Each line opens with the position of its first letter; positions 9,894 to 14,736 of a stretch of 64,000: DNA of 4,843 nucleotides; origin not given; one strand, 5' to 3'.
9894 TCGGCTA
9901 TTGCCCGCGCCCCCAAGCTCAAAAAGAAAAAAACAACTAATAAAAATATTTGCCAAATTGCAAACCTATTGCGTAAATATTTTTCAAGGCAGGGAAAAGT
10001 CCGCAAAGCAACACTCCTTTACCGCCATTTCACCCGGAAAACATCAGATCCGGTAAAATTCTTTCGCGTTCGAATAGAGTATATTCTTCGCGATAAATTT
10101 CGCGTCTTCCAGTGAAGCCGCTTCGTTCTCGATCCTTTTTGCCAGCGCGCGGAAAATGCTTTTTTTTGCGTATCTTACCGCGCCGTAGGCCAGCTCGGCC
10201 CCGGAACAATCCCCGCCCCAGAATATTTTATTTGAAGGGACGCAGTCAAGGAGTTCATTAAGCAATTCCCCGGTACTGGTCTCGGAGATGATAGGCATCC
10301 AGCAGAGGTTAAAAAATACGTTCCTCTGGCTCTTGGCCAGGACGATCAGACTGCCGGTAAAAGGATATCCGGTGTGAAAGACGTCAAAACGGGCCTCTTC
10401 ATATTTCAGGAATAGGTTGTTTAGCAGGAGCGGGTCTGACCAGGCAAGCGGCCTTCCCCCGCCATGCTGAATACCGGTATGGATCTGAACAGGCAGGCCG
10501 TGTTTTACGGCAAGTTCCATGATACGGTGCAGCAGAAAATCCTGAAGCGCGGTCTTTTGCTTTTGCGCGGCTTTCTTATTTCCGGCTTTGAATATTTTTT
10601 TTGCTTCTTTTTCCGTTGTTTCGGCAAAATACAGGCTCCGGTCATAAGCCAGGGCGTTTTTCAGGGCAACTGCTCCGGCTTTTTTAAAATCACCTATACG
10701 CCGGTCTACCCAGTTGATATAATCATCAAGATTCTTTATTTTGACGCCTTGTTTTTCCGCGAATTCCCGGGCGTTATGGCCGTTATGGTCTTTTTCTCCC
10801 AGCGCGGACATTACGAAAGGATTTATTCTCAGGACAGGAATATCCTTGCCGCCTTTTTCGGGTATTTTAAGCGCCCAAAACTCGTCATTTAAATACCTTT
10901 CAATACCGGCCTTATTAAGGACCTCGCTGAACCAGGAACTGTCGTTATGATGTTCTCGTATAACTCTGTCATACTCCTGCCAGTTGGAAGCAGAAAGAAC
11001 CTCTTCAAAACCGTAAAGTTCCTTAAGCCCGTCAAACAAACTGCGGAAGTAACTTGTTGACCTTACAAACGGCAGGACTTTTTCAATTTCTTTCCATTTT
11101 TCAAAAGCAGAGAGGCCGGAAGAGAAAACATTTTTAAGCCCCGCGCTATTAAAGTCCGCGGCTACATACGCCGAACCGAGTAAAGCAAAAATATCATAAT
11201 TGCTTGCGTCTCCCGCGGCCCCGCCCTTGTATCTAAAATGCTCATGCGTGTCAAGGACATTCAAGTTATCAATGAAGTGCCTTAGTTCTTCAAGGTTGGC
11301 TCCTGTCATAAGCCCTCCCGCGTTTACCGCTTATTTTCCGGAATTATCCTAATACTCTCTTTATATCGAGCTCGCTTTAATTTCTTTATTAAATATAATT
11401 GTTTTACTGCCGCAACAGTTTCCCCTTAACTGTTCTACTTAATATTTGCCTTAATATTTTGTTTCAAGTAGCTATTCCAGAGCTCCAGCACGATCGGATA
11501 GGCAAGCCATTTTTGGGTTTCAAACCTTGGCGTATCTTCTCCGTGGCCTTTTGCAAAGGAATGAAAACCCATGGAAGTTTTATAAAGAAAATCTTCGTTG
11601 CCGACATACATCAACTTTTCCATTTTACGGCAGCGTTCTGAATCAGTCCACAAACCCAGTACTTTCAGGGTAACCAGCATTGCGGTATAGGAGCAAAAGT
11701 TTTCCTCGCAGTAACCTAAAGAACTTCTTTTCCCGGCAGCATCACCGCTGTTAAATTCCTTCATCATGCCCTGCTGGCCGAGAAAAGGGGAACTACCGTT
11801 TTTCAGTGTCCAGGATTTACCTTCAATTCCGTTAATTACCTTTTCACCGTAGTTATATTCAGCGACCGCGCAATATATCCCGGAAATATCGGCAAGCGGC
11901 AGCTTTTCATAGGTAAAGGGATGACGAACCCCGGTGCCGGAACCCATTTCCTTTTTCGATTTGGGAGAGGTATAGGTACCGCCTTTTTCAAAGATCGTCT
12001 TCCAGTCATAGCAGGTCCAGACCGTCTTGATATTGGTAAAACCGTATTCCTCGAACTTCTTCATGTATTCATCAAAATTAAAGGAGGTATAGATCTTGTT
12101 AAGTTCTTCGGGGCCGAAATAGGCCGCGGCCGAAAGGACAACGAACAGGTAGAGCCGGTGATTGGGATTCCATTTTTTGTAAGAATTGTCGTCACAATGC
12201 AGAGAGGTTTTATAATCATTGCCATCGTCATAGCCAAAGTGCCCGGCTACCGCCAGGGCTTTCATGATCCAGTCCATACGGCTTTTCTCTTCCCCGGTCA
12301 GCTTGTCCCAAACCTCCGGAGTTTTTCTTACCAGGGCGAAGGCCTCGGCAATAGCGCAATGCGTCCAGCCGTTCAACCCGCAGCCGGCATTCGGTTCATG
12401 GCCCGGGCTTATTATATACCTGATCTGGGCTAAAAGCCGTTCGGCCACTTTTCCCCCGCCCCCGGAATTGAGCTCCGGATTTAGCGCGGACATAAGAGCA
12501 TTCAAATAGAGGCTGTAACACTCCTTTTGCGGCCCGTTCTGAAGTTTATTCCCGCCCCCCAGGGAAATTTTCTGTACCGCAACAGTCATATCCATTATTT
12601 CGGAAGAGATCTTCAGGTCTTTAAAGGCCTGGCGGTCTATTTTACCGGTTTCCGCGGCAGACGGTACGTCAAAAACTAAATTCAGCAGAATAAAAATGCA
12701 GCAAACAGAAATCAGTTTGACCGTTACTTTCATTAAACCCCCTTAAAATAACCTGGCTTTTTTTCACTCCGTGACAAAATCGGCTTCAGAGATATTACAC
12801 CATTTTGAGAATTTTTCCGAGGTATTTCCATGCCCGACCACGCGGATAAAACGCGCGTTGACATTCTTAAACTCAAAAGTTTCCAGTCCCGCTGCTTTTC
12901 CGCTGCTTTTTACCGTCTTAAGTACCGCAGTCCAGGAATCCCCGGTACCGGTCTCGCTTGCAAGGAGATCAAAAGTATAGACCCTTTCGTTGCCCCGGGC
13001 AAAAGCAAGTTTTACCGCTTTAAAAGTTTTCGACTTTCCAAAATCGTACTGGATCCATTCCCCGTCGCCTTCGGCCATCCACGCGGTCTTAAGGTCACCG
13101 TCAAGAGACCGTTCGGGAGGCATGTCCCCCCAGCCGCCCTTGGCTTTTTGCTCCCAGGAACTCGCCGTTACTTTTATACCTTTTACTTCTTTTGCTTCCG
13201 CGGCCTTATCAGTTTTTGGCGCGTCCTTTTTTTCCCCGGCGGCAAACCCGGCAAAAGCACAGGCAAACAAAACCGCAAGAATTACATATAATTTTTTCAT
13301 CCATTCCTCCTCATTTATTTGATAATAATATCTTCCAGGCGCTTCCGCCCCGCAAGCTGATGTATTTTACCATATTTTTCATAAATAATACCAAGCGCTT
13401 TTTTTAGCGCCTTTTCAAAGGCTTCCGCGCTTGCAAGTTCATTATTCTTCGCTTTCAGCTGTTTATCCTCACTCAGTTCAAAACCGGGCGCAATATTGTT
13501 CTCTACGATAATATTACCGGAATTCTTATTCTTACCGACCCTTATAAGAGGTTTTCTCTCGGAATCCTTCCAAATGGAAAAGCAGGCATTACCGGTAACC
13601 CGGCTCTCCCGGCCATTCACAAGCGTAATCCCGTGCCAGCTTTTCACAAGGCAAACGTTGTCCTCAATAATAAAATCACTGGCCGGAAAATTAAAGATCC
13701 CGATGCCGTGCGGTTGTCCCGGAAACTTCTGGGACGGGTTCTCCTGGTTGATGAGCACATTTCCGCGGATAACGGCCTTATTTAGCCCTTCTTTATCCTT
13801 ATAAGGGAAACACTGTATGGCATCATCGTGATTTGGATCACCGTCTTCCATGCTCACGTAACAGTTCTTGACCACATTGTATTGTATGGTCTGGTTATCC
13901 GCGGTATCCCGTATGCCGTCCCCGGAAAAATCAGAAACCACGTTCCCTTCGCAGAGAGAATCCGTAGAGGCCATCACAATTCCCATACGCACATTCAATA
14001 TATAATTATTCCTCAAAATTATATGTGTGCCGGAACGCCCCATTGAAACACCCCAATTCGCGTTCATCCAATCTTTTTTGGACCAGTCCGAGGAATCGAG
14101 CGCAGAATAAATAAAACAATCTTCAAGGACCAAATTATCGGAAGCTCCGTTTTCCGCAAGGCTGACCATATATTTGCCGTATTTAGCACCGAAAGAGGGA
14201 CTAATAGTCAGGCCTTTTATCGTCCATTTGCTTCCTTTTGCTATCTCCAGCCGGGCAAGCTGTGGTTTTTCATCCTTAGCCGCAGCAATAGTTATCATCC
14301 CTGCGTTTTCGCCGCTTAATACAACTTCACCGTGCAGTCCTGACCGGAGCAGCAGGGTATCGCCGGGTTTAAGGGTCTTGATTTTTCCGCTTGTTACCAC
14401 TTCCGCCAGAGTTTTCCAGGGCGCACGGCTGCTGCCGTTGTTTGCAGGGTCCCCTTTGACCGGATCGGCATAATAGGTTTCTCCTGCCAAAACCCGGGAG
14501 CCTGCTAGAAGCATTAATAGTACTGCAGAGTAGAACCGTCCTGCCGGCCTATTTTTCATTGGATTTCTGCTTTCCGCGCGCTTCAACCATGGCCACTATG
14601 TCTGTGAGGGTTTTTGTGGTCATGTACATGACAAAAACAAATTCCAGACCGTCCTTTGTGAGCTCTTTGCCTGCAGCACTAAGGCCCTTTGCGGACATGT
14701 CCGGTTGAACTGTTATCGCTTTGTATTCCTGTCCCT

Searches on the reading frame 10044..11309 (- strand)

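Call 72: search_protein_families(library=pfam, proteins=[window:10044-11309:-], max_evalue=0.00001)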
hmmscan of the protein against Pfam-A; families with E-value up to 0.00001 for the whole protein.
window:10044-11309:- (421 aa): 2 families
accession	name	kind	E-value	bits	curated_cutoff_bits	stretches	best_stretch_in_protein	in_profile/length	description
PF04909.20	Amidohydro_2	-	5.8e-15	56.2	26.4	1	195-421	67-289/289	Amidohydrolase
PF02614.20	UxaC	-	3.5e-08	33.1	25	1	182-280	202-299/464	Glucuronate isomerase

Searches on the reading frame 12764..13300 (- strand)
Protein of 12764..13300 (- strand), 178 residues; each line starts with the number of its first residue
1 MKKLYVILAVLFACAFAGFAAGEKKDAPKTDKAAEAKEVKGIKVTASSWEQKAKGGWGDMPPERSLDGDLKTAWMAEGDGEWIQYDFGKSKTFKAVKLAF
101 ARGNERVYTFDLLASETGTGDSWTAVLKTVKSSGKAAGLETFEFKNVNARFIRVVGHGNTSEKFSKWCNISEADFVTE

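Call 72: search_protein_families(library=pfam, proteins=[window:12764-13300:-], max_evalue=0.00001)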
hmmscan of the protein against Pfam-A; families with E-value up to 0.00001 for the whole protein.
window:12764-13300:- (178 aa): 2 families
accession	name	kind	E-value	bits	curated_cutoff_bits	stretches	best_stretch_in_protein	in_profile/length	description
PF00754.31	F5_F8_type_C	-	1.7e-19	70.7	28.2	1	44-168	2-125/127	F5/8 type C domain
PF22633.2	F5_F8_type_C_2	-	3.5e-13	50.4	27.8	1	66-154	3-91/91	NedA-like, galactose-binding domain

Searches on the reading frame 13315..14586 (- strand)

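Call 72: search_protein_families(library=pfam, proteins=[window:13315-14586:-], max_evalue=0.00001)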
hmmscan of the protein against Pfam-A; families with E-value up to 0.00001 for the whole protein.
window:13315-14586:- (423 aa): 2 families
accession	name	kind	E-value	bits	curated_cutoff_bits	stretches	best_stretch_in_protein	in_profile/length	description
PF13229.12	Beta_helix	-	6.9e-08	32.7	25.9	0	115-254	5-115/158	Right handed beta helix region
PF05048.19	NosD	-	4.4e-07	30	23.6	0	158-245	63-152/212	Periplasmic copper-binding protein (NosD)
